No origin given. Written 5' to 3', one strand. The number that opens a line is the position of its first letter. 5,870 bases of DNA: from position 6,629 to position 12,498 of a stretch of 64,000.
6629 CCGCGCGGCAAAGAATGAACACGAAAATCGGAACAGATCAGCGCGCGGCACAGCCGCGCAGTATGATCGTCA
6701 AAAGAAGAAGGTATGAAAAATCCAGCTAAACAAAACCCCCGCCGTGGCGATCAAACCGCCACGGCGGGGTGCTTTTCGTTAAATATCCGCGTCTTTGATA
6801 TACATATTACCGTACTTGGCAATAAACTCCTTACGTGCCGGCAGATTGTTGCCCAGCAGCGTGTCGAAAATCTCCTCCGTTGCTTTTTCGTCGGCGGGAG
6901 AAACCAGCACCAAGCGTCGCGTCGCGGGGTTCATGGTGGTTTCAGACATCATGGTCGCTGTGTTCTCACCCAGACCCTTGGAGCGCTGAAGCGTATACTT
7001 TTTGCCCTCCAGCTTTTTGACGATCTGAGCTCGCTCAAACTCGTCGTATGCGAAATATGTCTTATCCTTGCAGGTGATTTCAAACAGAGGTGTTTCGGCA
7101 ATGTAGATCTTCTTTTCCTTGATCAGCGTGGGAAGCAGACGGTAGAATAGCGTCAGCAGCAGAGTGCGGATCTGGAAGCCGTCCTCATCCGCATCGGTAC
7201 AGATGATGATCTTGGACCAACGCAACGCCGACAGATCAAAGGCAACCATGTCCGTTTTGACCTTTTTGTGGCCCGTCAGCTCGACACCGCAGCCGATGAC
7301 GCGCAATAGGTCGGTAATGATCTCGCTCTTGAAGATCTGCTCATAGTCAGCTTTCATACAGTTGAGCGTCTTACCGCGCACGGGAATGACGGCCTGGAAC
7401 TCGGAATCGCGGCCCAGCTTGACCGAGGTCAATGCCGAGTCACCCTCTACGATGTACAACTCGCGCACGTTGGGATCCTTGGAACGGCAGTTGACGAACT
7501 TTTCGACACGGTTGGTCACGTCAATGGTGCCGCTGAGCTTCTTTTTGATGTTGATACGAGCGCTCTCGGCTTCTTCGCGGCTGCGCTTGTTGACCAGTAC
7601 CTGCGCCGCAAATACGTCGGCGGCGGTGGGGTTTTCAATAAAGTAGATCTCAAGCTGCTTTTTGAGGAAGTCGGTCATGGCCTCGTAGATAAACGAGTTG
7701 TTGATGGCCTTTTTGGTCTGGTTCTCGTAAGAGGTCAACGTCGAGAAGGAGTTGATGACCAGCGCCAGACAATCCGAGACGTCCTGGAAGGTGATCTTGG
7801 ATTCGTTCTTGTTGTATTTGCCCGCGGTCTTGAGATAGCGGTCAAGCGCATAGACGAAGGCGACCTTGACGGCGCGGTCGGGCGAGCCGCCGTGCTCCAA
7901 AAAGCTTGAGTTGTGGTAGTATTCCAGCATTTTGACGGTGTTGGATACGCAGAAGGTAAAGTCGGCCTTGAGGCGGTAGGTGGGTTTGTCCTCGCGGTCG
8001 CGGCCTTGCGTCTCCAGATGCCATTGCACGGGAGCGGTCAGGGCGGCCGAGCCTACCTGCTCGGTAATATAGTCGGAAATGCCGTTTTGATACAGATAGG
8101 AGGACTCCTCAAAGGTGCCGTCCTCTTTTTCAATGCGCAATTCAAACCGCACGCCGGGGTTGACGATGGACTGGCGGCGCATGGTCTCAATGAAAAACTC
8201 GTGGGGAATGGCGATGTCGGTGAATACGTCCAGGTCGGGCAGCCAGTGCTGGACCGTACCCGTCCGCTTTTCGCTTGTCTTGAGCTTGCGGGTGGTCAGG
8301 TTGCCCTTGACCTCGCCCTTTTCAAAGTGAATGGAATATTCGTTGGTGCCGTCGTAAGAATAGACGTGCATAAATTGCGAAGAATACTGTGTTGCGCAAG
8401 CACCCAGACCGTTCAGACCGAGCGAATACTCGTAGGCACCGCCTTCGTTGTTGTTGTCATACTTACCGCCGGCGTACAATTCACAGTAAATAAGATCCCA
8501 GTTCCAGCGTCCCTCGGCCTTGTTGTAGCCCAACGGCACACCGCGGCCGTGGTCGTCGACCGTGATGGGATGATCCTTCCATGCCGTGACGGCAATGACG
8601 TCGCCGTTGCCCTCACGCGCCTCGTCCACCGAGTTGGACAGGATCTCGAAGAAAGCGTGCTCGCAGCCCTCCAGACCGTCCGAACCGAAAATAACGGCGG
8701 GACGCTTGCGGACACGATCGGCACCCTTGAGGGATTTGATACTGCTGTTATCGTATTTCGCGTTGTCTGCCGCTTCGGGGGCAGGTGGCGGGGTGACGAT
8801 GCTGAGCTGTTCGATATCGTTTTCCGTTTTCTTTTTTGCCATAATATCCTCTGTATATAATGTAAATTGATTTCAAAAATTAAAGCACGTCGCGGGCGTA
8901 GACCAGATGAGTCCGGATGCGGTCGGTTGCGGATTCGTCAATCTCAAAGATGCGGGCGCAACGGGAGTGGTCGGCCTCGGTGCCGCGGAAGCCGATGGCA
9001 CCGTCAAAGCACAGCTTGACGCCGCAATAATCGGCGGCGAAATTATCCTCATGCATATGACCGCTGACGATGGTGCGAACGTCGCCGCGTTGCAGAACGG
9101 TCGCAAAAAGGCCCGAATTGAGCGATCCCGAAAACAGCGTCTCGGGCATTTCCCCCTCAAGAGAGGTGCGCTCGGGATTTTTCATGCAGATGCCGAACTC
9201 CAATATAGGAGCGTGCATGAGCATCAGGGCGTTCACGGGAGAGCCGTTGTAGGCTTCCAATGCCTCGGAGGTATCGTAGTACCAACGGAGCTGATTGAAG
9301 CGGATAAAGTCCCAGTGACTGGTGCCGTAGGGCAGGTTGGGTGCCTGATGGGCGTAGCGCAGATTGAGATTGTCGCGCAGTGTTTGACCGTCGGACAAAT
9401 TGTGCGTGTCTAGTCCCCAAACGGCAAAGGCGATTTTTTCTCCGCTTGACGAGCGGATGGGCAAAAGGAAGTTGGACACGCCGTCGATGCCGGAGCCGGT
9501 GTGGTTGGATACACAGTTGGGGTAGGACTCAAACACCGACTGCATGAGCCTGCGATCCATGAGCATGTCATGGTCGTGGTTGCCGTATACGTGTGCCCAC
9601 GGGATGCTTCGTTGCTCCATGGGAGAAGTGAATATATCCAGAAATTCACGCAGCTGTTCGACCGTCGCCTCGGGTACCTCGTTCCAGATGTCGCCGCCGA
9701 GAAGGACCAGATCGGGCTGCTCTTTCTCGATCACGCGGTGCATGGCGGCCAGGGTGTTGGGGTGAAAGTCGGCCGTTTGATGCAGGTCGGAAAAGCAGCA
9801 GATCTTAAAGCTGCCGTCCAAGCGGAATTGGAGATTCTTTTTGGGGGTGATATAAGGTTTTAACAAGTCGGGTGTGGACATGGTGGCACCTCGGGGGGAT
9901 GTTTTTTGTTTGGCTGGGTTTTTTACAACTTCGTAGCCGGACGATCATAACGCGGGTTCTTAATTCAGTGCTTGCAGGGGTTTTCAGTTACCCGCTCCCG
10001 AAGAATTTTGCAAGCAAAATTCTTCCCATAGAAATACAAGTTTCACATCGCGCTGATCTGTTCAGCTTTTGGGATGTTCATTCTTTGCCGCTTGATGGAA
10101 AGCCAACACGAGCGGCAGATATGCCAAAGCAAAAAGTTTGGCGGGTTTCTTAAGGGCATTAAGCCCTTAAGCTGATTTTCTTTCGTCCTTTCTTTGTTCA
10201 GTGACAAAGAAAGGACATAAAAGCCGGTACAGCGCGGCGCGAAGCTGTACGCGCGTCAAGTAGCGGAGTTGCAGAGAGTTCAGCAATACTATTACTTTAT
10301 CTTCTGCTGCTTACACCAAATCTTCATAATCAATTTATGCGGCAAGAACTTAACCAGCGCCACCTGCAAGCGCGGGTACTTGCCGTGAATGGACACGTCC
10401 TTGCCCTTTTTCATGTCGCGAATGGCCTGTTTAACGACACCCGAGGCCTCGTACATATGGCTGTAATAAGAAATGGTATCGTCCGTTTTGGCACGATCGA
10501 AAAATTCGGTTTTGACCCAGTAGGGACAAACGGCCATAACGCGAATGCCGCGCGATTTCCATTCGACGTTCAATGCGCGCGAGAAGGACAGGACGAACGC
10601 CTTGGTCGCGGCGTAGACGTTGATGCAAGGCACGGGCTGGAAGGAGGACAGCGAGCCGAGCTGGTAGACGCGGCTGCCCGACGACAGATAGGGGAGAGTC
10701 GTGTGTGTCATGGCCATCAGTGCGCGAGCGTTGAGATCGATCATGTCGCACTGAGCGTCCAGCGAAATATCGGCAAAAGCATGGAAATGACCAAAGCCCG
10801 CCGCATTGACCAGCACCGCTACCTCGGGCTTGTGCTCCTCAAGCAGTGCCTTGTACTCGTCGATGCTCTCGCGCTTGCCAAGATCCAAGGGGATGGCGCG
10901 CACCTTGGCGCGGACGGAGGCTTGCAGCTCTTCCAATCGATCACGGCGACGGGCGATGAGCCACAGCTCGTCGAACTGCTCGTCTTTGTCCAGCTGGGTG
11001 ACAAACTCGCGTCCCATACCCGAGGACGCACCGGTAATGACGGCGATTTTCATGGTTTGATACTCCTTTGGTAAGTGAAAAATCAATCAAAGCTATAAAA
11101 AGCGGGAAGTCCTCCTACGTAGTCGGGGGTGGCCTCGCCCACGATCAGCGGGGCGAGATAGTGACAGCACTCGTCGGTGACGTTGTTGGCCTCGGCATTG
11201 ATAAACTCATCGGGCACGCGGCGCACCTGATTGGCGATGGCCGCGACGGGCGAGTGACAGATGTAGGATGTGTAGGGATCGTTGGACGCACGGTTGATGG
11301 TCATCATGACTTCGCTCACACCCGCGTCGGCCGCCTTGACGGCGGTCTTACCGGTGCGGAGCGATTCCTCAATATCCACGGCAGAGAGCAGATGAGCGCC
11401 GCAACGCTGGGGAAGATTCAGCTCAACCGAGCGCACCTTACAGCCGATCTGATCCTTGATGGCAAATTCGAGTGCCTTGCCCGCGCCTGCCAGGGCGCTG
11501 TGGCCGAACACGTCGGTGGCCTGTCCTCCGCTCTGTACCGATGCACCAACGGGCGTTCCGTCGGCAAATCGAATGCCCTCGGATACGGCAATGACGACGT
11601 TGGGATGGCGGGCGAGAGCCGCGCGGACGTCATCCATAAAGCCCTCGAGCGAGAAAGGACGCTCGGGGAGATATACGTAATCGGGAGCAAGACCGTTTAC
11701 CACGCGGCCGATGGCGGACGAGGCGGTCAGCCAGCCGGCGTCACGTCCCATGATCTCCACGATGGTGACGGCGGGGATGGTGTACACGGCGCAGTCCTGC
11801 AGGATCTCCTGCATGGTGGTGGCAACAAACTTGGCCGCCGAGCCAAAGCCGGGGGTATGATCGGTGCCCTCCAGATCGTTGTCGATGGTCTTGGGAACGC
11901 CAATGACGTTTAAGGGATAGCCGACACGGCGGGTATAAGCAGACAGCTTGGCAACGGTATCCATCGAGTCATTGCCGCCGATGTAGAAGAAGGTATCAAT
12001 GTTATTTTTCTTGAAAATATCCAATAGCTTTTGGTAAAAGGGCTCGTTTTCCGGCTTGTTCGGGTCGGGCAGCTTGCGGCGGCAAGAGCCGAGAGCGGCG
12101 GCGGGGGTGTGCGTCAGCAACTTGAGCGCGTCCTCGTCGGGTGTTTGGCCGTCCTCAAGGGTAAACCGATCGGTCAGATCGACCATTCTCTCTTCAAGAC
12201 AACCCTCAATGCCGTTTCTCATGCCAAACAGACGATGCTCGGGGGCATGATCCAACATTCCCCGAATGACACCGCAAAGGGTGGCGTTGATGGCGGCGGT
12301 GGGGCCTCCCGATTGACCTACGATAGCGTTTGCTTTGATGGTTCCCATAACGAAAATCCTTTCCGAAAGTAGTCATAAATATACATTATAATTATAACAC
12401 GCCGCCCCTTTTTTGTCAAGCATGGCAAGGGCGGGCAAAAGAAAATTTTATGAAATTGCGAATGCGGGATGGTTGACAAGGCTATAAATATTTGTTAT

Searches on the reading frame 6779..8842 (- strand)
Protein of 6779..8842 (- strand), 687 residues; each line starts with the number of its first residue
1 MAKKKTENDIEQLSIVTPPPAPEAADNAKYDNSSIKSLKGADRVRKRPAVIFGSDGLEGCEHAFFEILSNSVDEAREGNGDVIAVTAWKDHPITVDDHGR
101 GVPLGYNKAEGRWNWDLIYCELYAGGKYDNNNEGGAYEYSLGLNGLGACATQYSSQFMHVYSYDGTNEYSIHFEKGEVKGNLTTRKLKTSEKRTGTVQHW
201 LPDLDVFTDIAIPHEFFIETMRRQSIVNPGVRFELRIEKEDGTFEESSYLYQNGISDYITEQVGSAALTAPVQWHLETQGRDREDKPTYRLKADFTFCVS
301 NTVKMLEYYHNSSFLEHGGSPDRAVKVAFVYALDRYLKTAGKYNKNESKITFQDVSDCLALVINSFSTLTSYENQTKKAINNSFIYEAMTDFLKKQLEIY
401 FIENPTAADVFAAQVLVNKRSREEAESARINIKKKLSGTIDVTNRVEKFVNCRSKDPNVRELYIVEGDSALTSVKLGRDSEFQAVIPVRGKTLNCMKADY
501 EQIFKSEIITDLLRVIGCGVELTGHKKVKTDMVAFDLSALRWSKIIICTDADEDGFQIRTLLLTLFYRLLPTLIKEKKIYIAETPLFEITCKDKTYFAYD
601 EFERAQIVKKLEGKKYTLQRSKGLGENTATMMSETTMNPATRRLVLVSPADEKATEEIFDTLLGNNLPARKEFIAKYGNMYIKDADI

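Call 37: search_protein_families(library=pfam, proteins=[window:6779-8842:-], max_evalue=0.00001)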
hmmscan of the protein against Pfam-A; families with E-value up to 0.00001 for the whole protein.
window:6779-8842:- (687 aa): 3 families
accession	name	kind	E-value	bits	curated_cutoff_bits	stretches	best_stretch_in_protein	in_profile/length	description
PF00204.31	DNA_gyraseB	-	1.7e-25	90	27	1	254-429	1-171/173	DNA gyrase B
PF00986.26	DNA_gyraseB_C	-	1.3e-20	73.8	29.8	1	614-674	2-62/63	DNA gyrase B subunit, carboxyl terminus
PF01751.28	Toprim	-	5.5e-17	62.2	23.1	1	461-583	1-95/96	Toprim domain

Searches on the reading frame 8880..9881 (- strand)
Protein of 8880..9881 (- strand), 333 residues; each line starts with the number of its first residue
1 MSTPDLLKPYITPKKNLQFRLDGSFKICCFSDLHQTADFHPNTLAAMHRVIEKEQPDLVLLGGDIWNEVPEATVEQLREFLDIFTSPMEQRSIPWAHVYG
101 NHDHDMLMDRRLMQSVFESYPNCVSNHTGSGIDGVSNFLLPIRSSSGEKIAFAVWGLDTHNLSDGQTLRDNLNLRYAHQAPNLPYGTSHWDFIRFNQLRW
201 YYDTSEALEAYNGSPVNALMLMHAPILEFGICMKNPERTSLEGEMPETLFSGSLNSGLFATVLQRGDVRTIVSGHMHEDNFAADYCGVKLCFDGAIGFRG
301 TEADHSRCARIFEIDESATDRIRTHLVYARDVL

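Call 37: search_protein_families(library=pfam, proteins=[window:8880-9881:-], max_evalue=0.00001)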
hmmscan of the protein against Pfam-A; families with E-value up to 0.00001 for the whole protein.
window:8880-9881:- (333 aa): 2 families
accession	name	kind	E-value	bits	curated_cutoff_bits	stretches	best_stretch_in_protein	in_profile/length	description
PF00149.33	Metallophos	-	2.7e-13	51.2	21.5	1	25-278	1-190/191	Calcineurin-like phosphoesterase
PF12850.12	Metallophos_2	-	5.9e-06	26.8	27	0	26-109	2-60/154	Calcineurin-like phosphoesterase superfamily domain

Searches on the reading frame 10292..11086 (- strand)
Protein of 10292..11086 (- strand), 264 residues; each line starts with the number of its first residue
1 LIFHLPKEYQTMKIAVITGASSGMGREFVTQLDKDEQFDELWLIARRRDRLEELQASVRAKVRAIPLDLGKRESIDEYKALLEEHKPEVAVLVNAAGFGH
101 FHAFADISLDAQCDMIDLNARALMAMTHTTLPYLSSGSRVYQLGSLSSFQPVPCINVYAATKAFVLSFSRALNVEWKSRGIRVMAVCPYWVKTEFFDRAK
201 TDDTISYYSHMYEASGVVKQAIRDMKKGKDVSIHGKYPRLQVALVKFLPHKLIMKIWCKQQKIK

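Call 37: search_protein_families(library=pfam, proteins=[window:10292-11086:-], max_evalue=0.00001)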
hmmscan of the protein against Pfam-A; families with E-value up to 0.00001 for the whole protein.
window:10292-11086:- (264 aa): 3 families
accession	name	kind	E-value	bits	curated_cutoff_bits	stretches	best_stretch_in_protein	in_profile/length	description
PF00106.31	adh_short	-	1.8e-36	125.9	26.6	1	13-201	1-192/195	short chain dehydrogenase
PF13561.12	adh_short_C2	-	4.8e-28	98.8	27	1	19-206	1-191/236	Enoyl-(Acyl carrier protein) reductase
PF08659.16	KR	-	2.7e-07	31.1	22.6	1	16-171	4-162/180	KR domain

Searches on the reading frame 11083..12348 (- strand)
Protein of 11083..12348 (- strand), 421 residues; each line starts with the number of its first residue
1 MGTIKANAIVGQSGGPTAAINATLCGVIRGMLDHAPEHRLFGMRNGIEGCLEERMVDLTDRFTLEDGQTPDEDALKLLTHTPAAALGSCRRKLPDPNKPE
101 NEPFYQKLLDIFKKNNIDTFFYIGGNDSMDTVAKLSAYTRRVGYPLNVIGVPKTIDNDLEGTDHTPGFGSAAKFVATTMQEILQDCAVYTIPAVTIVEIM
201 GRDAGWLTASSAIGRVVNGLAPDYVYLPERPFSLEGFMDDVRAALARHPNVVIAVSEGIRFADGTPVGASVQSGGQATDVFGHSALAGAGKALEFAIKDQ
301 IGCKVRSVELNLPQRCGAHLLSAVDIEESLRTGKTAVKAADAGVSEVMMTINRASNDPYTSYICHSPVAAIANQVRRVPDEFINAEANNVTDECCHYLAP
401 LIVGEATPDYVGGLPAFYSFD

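Call 37: search_protein_families(library=pfam, proteins=[window:11083-12348:-], max_evalue=0.00001)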
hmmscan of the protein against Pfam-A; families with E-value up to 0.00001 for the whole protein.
window:11083-12348:- (421 aa): 1 family
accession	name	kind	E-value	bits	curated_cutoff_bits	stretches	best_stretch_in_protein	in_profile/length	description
PF00365.25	PFK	-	3.2e-54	184.6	30.9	1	8-317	2-256/277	Phosphofructokinase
